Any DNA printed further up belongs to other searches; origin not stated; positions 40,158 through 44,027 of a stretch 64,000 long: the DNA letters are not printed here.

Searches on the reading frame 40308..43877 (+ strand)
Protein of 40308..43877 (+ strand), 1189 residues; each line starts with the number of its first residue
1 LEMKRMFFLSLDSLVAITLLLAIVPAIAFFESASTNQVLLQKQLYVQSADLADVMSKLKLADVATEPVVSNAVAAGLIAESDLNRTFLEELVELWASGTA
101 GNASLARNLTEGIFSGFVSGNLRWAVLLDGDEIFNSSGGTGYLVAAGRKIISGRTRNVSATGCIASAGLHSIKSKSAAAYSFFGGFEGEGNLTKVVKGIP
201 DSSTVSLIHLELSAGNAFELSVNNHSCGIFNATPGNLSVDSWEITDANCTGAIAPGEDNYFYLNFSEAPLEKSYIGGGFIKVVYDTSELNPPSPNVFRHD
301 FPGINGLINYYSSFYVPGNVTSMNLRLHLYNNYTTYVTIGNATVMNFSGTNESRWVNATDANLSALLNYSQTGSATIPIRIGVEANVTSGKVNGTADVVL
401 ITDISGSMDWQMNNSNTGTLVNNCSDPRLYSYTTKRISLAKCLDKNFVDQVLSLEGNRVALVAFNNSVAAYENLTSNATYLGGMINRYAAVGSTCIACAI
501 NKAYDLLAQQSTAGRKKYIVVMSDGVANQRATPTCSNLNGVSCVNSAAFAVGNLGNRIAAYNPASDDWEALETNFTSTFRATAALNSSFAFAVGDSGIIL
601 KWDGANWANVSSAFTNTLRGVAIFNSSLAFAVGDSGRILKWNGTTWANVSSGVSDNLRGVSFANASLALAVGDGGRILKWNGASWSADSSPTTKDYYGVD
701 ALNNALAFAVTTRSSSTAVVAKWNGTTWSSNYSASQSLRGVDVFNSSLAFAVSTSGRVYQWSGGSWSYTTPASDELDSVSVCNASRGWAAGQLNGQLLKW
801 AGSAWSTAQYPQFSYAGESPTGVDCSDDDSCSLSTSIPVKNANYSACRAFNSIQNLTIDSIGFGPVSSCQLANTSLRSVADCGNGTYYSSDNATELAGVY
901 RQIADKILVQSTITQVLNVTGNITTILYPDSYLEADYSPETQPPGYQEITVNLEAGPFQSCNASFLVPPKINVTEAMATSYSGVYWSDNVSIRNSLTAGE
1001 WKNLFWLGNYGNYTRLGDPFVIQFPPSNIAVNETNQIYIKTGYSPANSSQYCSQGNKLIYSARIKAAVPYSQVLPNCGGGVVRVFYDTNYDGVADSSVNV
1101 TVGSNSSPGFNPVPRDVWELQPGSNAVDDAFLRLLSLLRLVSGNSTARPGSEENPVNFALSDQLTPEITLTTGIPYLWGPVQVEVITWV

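Call 7: search_protein_families(library=pfam, proteins=[window:40308-43877:+], max_evalue=0.01)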
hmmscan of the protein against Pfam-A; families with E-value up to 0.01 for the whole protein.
window:40308-43877:+ (1189 aa): 5 families
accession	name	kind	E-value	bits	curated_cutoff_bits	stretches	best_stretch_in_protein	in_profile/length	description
PF13519.12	VWA_2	-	8.2e-09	36.5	27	1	398-525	1-106/107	von Willebrand factor type A domain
PF00092.34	VWA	-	8.8e-06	26.5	23.8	1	397-553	1-141/174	von Willebrand factor type A domain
PF05762.20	VWA_CoxE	-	0.00077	19.4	26.4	0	396-444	57-108/222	VWA domain containing CoxE-like protein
PF07504.19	FTP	-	0.0013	18.9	21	0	734-763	20-49/51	Fungalysin/Thermolysin Propeptide Motif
PF06707.17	DUF1194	-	0.0049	16.6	27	0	488-534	89-135/206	Protein of unknown function (DUF1194)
